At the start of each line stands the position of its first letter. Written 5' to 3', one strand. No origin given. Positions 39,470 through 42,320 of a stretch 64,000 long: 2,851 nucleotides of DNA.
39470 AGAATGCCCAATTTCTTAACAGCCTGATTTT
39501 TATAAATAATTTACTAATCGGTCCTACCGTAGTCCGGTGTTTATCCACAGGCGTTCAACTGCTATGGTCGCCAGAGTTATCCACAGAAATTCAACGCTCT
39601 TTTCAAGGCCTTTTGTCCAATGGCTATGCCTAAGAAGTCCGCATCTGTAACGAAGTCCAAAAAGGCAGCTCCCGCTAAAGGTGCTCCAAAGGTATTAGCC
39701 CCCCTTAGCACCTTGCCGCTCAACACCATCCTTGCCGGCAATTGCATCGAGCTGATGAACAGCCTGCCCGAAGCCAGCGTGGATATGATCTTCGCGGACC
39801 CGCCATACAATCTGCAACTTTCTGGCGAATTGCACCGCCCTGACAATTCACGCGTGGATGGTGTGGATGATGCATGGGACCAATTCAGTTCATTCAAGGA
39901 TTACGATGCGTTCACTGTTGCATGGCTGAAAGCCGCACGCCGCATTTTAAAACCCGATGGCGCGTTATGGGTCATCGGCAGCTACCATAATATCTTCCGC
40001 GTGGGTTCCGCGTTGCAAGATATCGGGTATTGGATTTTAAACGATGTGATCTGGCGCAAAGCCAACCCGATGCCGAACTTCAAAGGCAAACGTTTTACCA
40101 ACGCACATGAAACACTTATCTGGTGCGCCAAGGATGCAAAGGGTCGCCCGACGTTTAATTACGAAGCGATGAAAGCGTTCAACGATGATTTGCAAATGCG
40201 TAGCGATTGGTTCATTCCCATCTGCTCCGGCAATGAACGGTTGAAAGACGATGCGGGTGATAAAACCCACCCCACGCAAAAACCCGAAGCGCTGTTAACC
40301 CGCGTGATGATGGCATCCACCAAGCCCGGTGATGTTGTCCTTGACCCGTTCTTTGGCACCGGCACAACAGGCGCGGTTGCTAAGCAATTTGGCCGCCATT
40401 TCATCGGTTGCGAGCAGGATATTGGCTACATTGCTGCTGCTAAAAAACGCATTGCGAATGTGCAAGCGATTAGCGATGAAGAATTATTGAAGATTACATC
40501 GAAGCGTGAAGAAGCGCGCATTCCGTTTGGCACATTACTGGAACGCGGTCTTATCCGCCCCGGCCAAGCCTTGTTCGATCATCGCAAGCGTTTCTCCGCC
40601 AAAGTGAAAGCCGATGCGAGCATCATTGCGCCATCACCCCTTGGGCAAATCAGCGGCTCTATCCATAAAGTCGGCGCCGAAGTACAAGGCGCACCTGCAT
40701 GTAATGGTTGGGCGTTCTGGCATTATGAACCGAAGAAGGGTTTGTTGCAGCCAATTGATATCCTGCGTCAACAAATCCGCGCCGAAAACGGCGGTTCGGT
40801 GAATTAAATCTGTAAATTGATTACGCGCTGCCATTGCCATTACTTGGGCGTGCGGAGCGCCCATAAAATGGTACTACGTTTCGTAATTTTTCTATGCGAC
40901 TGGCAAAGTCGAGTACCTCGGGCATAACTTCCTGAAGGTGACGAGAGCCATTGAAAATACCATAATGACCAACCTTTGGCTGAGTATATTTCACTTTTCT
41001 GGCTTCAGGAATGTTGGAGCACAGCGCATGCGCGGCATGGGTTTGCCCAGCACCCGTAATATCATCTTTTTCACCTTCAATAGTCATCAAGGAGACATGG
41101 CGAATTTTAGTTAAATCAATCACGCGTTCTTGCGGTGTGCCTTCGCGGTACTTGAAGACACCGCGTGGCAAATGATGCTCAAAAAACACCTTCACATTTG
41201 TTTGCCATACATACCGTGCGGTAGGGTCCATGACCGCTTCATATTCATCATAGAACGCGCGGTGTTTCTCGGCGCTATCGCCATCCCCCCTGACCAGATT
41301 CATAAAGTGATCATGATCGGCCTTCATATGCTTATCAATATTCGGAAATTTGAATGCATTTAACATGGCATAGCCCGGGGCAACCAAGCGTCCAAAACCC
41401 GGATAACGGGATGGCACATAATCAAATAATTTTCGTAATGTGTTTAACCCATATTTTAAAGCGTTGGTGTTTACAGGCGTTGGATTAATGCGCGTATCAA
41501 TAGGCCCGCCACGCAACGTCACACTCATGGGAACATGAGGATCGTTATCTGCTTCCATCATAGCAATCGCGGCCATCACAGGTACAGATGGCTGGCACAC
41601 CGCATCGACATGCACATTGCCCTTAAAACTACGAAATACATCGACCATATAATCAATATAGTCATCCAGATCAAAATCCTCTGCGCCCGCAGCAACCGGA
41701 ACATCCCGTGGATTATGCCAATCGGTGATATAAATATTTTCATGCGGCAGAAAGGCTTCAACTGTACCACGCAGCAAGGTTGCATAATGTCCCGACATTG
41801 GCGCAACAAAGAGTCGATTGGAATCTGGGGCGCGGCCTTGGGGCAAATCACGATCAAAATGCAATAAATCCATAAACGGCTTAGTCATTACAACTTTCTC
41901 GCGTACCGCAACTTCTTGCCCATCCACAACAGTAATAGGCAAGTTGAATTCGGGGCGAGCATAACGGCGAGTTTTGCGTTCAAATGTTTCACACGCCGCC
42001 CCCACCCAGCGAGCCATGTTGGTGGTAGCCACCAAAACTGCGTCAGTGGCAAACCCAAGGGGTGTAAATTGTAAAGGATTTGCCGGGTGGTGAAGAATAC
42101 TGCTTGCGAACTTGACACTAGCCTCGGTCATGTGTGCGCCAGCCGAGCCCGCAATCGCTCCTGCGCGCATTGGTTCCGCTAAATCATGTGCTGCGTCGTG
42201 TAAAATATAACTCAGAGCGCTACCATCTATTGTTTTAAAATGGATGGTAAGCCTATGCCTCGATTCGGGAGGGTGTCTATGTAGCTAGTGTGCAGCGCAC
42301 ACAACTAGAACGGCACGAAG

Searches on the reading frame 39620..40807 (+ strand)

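Call 35: search_protein_families(library=pfam, proteins=[window:39620-40807:+], max_evalue=0.0001)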
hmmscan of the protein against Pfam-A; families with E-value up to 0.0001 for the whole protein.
window:39620-40807:+ (395 aa): 2 families
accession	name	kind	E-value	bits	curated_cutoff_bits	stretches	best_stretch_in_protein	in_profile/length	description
PF01555.25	N6_N4_Mtase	-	1.1e-64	218.8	26.7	1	54-276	1-221/221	DNA methylase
PF18755.6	RAMA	-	4.7e-18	65.5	35.2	1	290-389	8-104/107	Restriction Enzyme Adenine Methylase Associated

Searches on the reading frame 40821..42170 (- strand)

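Call 35: search_protein_families(library=pfam, proteins=[window:40821-42170:-], max_evalue=0.0001)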
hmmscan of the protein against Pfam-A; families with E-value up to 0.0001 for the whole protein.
window:40821-42170:- (449 aa): 1 family
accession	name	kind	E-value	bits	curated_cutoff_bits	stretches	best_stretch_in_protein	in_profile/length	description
PF06850.17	PHB_depo_C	-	1.9e-66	223.9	27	1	221-425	1-201/203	PHB de-polymerase C-terminus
